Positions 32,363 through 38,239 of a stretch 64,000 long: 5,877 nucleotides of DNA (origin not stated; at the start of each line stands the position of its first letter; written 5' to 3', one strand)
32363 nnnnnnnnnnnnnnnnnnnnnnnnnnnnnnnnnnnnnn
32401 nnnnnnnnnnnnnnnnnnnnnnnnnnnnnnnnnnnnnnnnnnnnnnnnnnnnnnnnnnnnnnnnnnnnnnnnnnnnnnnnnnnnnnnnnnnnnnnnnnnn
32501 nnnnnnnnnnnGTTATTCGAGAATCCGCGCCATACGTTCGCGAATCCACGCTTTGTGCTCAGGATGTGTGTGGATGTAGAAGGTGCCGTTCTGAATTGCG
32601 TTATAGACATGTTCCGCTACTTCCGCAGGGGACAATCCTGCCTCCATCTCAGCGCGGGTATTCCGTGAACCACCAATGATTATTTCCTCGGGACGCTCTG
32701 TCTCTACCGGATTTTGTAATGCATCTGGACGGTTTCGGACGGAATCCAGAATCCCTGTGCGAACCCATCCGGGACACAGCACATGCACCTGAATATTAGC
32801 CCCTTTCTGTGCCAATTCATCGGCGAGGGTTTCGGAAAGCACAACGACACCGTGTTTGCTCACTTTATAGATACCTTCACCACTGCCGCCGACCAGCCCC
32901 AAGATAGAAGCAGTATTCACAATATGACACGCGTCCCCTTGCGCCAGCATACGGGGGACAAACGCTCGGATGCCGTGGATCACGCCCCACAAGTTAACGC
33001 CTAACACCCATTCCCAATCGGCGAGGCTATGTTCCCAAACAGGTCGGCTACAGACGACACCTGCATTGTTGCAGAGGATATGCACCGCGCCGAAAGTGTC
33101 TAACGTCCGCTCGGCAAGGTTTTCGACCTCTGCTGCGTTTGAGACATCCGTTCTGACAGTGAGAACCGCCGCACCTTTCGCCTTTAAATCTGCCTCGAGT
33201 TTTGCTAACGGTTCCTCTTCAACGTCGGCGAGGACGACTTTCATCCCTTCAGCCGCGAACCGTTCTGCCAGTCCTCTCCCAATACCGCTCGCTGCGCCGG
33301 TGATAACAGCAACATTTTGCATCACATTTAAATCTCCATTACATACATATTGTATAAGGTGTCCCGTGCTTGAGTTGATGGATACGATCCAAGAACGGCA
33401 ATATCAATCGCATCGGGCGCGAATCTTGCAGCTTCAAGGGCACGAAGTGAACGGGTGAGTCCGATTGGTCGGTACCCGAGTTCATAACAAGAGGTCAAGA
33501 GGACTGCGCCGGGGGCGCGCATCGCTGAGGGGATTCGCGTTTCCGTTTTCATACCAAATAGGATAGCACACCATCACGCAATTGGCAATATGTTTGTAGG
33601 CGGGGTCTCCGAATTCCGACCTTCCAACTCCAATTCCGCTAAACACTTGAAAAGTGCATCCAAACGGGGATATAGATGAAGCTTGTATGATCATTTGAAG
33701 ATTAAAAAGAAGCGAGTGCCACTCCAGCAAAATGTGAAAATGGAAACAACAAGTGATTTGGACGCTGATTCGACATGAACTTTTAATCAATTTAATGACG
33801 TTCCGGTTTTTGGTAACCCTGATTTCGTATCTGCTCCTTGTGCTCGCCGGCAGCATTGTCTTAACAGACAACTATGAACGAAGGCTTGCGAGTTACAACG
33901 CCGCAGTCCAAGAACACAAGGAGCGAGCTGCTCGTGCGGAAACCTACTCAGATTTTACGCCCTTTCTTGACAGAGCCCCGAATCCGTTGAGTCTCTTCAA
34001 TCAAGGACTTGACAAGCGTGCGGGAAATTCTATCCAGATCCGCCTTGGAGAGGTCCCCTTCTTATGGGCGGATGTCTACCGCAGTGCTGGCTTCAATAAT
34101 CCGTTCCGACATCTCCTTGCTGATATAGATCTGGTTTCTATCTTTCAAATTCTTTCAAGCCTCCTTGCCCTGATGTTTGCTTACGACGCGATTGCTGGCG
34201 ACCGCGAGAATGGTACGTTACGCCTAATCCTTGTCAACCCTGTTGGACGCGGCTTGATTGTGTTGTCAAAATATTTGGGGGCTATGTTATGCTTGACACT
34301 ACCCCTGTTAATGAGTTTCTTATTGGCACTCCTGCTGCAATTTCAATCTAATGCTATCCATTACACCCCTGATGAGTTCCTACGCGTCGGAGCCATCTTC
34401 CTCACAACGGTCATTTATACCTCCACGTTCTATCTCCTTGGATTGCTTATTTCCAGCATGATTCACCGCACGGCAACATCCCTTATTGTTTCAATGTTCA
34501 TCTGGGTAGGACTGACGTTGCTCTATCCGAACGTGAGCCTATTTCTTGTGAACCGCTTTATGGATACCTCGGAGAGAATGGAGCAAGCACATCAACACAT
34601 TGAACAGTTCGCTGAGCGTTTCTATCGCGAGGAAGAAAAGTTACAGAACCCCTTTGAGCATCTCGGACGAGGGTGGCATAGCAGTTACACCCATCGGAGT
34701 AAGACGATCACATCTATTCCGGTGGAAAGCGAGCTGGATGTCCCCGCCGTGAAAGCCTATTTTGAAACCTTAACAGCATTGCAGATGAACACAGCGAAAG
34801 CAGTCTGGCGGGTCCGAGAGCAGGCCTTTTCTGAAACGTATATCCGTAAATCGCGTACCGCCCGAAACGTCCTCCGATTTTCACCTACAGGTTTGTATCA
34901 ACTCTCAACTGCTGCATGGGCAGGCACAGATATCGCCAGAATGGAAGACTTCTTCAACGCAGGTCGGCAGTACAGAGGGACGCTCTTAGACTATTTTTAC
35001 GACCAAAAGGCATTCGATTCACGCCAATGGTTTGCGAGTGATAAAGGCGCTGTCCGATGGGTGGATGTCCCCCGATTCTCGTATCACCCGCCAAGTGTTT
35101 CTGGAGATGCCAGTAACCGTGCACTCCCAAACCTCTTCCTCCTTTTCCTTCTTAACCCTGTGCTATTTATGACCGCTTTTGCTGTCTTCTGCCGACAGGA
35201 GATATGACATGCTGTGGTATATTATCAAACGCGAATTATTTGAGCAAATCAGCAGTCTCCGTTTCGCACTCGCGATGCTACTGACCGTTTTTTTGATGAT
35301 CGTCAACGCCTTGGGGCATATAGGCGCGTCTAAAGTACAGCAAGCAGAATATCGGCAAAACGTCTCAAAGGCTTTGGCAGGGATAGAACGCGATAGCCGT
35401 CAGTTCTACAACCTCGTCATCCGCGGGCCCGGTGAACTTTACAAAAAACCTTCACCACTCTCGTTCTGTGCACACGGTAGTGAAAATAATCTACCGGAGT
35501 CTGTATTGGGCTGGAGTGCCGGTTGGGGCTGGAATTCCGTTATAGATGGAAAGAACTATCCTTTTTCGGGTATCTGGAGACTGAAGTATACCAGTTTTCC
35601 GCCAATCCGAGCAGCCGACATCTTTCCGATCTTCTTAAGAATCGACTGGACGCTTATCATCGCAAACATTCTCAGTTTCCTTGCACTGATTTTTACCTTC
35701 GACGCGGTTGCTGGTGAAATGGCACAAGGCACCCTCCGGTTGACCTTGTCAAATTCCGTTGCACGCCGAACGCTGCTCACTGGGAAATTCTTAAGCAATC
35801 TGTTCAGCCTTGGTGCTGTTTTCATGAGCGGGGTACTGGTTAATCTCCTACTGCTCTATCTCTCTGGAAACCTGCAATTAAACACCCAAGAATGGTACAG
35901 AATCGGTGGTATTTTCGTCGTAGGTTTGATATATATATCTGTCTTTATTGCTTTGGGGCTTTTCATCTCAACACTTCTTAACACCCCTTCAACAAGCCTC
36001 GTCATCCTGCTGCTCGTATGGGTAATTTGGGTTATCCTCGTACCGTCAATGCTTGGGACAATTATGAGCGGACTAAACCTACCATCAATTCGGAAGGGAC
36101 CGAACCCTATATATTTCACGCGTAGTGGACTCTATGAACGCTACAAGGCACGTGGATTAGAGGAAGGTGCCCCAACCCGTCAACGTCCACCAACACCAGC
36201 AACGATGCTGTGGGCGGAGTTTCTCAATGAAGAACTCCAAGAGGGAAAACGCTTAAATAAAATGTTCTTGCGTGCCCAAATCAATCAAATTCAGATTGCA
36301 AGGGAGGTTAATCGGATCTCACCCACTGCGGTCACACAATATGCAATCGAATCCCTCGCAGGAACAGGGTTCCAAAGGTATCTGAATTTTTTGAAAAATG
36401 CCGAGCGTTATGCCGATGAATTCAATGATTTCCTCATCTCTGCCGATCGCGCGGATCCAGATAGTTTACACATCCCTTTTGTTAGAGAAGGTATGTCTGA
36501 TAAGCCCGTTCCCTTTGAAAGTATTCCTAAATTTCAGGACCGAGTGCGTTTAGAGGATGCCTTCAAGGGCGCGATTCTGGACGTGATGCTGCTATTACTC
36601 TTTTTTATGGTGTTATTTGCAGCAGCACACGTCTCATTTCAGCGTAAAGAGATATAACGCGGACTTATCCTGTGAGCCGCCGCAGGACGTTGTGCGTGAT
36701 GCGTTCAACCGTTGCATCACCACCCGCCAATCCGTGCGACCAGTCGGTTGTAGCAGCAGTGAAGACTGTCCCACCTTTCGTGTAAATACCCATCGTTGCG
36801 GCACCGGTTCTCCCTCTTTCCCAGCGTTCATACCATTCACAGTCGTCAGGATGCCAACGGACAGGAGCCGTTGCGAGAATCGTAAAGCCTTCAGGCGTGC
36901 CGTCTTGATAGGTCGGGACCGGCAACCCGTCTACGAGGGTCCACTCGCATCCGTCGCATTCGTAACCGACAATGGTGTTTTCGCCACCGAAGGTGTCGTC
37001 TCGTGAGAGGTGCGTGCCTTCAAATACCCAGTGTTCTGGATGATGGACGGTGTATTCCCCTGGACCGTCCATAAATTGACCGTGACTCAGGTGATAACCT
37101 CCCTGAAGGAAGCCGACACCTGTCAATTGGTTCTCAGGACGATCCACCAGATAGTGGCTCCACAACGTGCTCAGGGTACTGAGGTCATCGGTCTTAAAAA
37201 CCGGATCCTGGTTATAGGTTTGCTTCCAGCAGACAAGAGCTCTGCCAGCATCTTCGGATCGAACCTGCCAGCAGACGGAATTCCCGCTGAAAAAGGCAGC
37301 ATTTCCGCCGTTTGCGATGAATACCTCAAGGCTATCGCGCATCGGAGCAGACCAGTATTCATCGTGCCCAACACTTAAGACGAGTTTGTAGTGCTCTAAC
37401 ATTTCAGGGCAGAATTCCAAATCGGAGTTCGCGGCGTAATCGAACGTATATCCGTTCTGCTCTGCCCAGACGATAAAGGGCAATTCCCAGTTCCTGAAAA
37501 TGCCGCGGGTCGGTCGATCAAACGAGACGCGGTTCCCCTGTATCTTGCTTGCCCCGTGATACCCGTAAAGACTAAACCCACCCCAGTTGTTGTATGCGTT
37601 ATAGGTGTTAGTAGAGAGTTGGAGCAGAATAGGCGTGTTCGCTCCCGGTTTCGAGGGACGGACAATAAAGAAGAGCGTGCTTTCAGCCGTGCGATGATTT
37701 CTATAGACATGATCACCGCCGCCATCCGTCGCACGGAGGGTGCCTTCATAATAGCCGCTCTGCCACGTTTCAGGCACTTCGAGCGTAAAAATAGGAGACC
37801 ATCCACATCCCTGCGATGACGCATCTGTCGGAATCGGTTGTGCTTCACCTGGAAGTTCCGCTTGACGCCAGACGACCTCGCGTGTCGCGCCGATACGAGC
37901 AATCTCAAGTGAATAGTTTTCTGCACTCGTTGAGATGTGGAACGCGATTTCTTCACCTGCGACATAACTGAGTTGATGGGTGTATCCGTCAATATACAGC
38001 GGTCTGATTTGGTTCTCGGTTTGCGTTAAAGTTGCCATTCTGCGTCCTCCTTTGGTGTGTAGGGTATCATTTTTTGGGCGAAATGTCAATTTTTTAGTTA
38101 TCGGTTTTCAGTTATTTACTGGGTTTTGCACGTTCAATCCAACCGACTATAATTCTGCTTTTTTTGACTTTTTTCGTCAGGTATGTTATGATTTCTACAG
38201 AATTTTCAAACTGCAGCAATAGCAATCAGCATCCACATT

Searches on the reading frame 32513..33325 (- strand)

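Call 45: search_protein_families(library=pfam, proteins=[window:32513-33325:-], max_evalue=0.00001)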
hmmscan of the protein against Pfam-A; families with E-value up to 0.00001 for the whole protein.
window:32513-33325:- (270 aa): 3 families
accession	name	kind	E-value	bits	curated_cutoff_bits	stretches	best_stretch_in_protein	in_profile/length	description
PF00106.31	adh_short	-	3.5e-51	173.9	26.6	1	4-198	1-192/195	short chain dehydrogenase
PF13561.12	adh_short_C2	-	3.4e-41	141.8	27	1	10-204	1-192/236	Enoyl-(Acyl carrier protein) reductase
PF08659.16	KR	-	6.5e-12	46.2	22.6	1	6-155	3-151/180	KR domain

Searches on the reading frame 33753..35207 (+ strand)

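Call 45: search_protein_families(library=pfam, proteins=[window:33753-35207:+], max_evalue=0.00001)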
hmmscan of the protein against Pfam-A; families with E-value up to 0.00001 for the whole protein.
window:33753-35207:+ (484 aa): 4 families
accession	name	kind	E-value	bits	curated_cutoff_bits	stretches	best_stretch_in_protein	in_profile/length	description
PF12679.13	ABC2_membrane_2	-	8.7e-29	101.1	27.2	1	3-275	1-216/283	ABC-2 family transporter protein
PF13346.12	ABC2_membrane_5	-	3e-08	33.9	25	1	126-262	34-164/205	ABC-2 family transporter protein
PF12698.13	ABC2_membrane_3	-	7.2e-08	32.3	31.6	1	127-256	164-284/347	ABC-2 family transporter protein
PF12730.13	ABC2_membrane_4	-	5.9e-06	26.8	27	1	133-251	59-176/179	ABC-2 family transporter protein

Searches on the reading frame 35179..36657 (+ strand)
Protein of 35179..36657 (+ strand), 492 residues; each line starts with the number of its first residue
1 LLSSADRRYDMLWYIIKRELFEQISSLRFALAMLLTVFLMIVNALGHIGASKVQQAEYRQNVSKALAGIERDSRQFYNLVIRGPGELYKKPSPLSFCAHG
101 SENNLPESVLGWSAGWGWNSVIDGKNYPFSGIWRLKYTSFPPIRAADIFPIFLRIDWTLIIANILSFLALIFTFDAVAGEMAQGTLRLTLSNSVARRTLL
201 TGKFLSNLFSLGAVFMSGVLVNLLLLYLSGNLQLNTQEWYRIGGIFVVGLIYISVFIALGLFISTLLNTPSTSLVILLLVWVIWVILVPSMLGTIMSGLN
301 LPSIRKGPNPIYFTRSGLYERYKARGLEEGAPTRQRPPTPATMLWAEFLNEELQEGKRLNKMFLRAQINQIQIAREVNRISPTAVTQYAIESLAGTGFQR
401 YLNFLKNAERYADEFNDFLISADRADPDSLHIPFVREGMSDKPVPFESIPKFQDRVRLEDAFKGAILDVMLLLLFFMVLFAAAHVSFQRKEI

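Call 45: search_protein_families(library=pfam, proteins=[window:35179-36657:+], max_evalue=0.00001)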
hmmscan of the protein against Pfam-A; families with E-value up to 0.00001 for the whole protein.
window:35179-36657:+ (492 aa): 2 families
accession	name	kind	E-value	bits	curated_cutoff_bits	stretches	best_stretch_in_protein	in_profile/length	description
PF12679.13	ABC2_membrane_2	-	4.2e-35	121.8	27.2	1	13-491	1-282/283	ABC-2 family transporter protein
PF12040.14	DUF3526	-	2.3e-08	35.3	25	1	357-420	58-121/144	Domain of unknown function (DUF3526)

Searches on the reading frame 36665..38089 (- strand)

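Call 45: search_protein_families(library=pfam, proteins=[window:36665-38089:-], max_evalue=0.00001)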
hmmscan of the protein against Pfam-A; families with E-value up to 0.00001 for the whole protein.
window:36665-38089:- (474 aa): 1 family
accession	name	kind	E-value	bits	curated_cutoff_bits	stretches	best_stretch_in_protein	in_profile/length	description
PF20254.3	DMFA2_C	-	1.5e-86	291.6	27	1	65-455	6-369/374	N,N-dimethylformamidase beta subunit-like, C-terminal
